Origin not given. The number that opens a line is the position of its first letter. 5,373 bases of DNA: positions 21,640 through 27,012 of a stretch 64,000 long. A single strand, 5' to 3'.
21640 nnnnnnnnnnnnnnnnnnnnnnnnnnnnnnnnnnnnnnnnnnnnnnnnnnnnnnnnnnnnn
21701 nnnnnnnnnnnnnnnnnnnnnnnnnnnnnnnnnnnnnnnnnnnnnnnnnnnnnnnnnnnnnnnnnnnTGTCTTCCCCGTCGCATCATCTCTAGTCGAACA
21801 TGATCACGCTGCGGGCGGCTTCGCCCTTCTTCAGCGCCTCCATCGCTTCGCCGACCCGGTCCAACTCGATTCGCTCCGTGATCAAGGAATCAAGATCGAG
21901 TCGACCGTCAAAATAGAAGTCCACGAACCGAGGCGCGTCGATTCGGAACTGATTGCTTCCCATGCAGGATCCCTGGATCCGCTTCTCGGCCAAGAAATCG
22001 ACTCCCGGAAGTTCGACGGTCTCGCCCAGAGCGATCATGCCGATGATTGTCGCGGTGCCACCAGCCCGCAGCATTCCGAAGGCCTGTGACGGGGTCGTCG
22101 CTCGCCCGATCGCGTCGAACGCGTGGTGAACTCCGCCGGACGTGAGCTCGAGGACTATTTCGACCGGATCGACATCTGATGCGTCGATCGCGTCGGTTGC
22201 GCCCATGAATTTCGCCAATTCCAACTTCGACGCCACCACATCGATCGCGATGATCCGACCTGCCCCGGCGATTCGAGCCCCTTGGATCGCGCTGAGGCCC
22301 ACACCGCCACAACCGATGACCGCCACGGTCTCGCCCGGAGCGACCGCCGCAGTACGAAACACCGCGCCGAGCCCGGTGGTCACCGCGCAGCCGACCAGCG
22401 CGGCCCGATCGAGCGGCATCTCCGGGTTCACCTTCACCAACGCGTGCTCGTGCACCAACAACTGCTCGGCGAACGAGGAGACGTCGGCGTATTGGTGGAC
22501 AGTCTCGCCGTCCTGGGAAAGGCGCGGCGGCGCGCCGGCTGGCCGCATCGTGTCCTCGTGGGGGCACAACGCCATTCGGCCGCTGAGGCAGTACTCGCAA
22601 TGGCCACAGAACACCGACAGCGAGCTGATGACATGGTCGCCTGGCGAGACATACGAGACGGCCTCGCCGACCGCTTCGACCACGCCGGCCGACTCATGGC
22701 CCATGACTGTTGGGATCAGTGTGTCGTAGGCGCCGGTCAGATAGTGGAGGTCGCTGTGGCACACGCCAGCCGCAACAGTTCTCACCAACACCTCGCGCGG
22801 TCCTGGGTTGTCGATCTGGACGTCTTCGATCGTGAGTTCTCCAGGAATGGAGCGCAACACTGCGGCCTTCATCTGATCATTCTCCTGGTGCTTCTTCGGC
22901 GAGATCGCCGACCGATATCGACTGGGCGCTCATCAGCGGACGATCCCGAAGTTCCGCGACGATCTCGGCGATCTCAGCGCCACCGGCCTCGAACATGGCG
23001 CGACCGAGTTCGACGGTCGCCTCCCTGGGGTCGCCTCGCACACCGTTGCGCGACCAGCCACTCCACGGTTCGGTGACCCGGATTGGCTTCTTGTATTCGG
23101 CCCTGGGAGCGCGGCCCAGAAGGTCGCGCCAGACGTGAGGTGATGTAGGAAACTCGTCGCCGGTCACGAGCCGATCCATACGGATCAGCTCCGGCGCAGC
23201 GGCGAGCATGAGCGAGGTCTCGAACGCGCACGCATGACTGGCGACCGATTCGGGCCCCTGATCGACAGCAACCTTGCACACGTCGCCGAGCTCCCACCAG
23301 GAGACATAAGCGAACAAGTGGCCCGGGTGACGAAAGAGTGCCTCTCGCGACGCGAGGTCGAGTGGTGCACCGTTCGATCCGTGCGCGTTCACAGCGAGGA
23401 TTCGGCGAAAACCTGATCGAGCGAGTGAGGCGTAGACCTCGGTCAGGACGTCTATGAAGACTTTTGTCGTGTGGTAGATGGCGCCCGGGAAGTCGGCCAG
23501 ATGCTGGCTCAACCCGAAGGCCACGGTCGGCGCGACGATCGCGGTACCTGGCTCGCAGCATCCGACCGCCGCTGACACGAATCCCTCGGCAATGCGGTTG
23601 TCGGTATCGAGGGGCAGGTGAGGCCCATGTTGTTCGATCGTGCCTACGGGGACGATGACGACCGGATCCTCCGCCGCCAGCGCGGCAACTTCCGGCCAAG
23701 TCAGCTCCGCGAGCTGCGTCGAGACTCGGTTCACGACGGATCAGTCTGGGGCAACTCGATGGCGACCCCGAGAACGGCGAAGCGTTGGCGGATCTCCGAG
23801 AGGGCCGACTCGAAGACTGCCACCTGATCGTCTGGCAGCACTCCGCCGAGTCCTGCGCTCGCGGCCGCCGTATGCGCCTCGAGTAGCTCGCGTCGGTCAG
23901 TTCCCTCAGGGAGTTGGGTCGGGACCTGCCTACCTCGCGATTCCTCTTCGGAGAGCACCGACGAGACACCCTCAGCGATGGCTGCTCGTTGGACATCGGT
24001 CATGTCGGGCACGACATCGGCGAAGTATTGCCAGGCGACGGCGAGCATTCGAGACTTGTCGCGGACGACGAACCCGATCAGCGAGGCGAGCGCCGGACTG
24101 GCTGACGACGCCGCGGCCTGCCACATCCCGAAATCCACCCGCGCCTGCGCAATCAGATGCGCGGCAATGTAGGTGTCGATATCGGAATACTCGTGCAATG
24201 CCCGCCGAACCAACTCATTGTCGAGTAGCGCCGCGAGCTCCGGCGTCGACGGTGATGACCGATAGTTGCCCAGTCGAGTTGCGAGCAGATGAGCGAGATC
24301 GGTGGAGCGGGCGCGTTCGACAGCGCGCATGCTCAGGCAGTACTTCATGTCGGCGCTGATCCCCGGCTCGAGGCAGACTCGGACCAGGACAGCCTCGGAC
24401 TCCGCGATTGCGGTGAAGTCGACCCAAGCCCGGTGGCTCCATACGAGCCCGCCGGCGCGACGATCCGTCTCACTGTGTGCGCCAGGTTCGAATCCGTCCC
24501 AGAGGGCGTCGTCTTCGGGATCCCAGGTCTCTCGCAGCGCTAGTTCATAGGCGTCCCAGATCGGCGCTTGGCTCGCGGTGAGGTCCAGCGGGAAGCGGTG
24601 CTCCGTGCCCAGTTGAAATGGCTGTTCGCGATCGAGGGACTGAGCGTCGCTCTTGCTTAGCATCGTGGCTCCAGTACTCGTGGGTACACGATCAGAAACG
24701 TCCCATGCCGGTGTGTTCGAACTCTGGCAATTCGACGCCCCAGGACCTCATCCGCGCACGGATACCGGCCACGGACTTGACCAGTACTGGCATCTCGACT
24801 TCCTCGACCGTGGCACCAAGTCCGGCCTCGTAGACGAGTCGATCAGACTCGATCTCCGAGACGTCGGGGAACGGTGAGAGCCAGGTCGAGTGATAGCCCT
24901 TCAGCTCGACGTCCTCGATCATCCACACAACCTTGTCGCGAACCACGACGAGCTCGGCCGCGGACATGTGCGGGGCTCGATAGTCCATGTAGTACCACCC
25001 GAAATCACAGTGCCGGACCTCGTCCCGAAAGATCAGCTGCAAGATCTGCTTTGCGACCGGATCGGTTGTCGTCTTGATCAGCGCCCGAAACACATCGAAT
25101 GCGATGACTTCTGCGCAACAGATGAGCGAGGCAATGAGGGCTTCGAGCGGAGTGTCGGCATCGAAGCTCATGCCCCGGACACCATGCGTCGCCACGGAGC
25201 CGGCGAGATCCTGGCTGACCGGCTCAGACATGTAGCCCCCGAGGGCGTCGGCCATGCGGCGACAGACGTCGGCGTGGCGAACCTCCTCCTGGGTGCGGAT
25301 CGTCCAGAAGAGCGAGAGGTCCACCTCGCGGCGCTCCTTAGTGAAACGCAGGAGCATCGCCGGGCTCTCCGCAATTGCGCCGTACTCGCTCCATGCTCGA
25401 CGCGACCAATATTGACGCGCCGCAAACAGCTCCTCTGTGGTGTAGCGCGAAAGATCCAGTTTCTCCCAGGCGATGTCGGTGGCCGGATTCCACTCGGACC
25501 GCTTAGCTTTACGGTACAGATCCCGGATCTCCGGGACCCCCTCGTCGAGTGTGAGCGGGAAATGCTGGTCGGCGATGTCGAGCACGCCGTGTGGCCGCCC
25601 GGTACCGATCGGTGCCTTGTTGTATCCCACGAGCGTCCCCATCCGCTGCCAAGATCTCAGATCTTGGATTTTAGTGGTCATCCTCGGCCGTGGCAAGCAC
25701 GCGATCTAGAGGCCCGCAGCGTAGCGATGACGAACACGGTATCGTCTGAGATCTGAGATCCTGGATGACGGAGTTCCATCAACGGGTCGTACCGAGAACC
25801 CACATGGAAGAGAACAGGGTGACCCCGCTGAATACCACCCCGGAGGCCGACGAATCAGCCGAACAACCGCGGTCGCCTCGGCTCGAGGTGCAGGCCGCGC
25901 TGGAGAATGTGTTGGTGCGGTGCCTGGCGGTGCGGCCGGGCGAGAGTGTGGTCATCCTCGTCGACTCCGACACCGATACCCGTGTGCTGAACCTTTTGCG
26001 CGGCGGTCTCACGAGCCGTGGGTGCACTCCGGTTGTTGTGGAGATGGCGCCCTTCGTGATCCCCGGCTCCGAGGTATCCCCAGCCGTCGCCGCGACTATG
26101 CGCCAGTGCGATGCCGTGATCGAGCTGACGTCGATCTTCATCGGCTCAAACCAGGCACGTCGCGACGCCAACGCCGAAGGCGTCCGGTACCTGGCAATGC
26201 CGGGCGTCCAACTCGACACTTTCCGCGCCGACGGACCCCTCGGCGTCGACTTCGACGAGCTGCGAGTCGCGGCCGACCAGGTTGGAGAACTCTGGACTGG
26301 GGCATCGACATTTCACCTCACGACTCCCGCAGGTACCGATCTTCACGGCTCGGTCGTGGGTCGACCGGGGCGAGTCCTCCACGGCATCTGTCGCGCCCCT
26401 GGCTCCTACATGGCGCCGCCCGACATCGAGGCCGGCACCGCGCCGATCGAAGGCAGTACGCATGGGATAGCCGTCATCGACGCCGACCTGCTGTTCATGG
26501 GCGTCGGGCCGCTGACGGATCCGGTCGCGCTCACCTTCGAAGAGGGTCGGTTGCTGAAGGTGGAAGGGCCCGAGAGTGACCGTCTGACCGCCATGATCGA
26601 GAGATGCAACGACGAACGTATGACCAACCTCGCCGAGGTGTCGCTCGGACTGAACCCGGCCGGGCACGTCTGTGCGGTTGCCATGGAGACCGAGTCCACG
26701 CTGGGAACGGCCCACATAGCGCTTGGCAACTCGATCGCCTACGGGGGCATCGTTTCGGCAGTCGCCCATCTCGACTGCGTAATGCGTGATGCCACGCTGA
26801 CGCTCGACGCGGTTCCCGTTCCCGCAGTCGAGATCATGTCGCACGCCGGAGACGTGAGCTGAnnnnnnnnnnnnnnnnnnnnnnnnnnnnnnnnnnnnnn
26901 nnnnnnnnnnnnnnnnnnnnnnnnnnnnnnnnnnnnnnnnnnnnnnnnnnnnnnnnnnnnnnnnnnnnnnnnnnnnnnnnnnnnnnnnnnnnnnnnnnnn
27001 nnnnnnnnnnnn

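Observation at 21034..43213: The same A/T-rich palindrome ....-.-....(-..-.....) sits in every promoter gap between 19.5 and 43.2 kb, suggesting one regulon of about 23 kb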

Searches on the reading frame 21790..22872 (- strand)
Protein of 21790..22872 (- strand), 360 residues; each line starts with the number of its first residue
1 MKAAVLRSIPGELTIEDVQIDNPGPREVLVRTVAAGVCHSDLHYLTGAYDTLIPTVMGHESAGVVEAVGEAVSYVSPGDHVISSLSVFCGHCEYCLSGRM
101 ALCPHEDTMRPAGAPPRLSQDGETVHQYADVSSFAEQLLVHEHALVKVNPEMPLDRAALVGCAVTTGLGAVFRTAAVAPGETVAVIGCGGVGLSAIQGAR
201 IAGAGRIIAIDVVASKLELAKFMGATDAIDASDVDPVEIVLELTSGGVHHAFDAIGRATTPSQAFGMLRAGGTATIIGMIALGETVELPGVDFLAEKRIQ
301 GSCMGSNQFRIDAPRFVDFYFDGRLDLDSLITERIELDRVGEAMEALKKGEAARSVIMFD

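Call 10: search_protein_families(library=pfam, proteins=[window:21790-22872:-], max_evalue=0.00001)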
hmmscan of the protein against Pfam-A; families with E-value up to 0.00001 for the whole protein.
window:21790-22872:- (360 aa): 2 families
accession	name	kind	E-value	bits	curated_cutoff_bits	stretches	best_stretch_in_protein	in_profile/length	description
PF00107.32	ADH_zinc_N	-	6.4e-27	94.5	31.8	1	190-310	1-121/129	Zinc-binding dehydrogenase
PF08240.17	ADH_N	-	1.1e-24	87.1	23.5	1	24-149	1-103/104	Alcohol dehydrogenase GroES-like domain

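Call 41: search_protein_families(library=ncbifam, proteins=[window:21790-22872:-], max_evalue=1e-10)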
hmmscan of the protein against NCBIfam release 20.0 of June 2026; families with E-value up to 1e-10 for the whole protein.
window:21790-22872:- (360 aa): 20 families
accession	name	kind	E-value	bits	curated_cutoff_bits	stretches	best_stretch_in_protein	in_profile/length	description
TIGR03989.1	Rxyl_3153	subfamily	1.3e-91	307.6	440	1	2-359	3-370/370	NDMA-dependent alcohol dehydrogenase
TIGR02818.1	adh_III_F_hyde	equivalog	1e-90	304.5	543.95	1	2-358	3-367/368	S-(hydroxymethyl)glutathione dehydrogenase/class III alcohol dehydrogenase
TIGR03451.1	mycoS_dep_FDH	equivalog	1.1e-85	287.6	512.9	1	4-359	5-358/358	S-(hydroxymethyl)mycothiol dehydrogenase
NF041097.1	keto_inos_dh_IolM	equivalog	2.5e-48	164.7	450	1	12-358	39-388/389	scyllo-inosose 3-dehydrogenase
NF010344.0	PRK13771.1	subfamily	4e-44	151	349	1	1-352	1-325/334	putative alcohol dehydrogenase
NF003808.0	PRK05396.1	equivalog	1.1e-38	133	380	1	10-358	10-339/341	L-threonine 3-dehydrogenase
NF006940.0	PRK09422.1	equivalog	6.5e-38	130.5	344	1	1-351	1-326/338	alcohol dehydrogenase AdhP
TIGR00692.1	tdh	equivalog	4.4e-37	127.9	458.35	1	14-358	12-339/340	L-threonine 3-dehydrogenase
TIGR03366.1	HpnZ_proposed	hypoth_equivalog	1.7e-34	119.5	328.1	1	25-288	5-263/315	putative phosphonate catabolism associated alcohol dehydrogenase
NF041172.1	AcrlCoa_red_Thmprot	equivalog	2.7e-34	118.6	500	1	1-354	1-328/334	acryloyl-CoA reductase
TIGR03201.1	dearomat_had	equivalog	6.7e-32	110.9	338.65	1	10-358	7-347/349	6-hydroxycyclohex-1-ene-1-carbonyl-CoA dehydrogenase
NF007489.0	PRK10083.1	equivalog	4.9e-27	94.8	376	1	5-352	4-328/339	Zn-dependent oxidoreductase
NF007642.0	PRK10309.1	equivalog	2.6e-26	92.7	550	1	10-240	9-221/347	galactitol-1-phosphate 5-dehydrogenase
NF047908.1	AldhRedAhr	equivalog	2.8e-25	88.9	470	1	11-357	14-332/335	NADPH-dependent aldehyde reductase Ahr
NF007375.0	PRK09880.1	equivalog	7.4e-25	87.4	469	1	26-359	28-343/344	L-idonate 5-dehydrogenase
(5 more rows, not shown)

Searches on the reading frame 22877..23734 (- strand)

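Call 10: search_protein_families(library=pfam, proteins=[window:22877-23734:-], max_evalue=0.00001)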
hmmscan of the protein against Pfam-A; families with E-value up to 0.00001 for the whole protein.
window:22877-23734:- (285 aa): 1 family
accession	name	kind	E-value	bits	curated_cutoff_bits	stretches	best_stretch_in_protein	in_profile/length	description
PF02633.19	Creatininase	-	1e-64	218.7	31.3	1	9-259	1-238/238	Creatinine amidohydrolase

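Call 23: search_protein_families(library=ncbifam, proteins=[window:22877-23734:-], max_evalue=0.00001)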
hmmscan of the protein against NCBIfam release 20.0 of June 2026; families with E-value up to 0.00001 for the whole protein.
window:22877-23734:- (285 aa): 3 families
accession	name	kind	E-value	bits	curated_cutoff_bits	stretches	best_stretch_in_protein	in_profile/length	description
TIGR03964.1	mycofact_creat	equivalog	3e-37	128.4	172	1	8-262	1-220/228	mycofactocin biosynthesis peptidyl-dipeptidase MftE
TIGR04448.1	creatininase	equivalog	2e-29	103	235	1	10-193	1-193/246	creatininase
NF041098.2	diketo_inos_hlase_IolN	equivalog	7.9e-19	67.8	245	1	10-206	11-207/307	3-dehydro-scyllo-inosose hydrolase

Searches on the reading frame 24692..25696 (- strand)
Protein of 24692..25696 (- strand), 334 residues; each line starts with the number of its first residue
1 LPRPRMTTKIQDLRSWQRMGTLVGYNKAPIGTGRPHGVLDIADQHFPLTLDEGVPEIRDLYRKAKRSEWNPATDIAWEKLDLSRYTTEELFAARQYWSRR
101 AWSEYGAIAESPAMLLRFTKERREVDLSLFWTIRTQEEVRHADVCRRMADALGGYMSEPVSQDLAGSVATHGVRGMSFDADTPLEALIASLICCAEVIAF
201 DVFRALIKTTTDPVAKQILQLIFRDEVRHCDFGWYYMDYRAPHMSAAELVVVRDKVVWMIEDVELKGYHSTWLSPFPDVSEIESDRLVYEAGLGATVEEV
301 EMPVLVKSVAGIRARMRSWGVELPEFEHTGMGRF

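Call 10: search_protein_families(library=pfam, proteins=[window:24692-25696:-], max_evalue=0.00001)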
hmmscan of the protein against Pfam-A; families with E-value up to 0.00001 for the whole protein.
window:24692-25696:- (334 aa): 0 families

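Call 23: search_protein_families(library=ncbifam, proteins=[window:24692-25696:-], max_evalue=0.00001)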
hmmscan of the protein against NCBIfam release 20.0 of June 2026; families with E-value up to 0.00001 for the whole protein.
window:24692-25696:- (334 aa): 1 family
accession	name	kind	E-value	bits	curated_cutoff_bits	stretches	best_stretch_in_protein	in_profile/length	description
NF006200.0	PRK08326.1-3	equivalog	3.6e-06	26.4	194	0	59-153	33-128/321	R2-like ligand-binding oxidase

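Call 55: search_solved_structures(query=window:24692-25642:-, max_evalue=0.01)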
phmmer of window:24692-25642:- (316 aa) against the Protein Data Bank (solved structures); distinct sequences matched with E-value up to 0.01: 1.
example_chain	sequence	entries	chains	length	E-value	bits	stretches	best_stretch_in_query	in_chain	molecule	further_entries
9u78_A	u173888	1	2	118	0.00059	22.1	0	187-212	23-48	Single Chain Protein of De Novo Designed Helix Bundles-4EH2 with KDPV Loop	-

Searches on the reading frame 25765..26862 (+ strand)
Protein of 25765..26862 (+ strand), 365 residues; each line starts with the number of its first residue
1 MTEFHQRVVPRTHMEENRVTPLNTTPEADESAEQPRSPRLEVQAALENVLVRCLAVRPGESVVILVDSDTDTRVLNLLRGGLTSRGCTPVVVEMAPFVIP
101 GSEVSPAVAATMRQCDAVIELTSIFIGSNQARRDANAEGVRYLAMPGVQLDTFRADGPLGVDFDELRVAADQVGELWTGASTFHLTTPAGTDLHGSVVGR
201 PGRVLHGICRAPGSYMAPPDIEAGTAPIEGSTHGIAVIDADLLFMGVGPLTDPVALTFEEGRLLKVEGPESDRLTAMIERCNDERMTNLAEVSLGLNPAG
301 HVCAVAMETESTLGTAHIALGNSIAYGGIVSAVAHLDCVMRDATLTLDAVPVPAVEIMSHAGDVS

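Call 10: search_protein_families(library=pfam, proteins=[window:25765-26862:+], max_evalue=0.00001)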
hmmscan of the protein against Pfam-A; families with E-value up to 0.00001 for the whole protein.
window:25765-26862:+ (365 aa): 0 families

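Call 23: search_protein_families(library=ncbifam, proteins=[window:25765-26862:+], max_evalue=0.00001)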
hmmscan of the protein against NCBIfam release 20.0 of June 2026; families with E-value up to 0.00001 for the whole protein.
window:25765-26862:+ (365 aa): 0 families

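Call 54: search_solved_structures(query=window:25804-26862:+, max_evalue=0.01)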
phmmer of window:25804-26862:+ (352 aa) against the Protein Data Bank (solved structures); distinct sequences matched with E-value up to 0.01: 1.
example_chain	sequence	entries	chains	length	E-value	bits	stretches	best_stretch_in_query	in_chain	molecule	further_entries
7cn3_A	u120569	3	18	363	6.9e-06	28.6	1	150-337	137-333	2,5-dihydroxypyridine 5,6-dioxygenase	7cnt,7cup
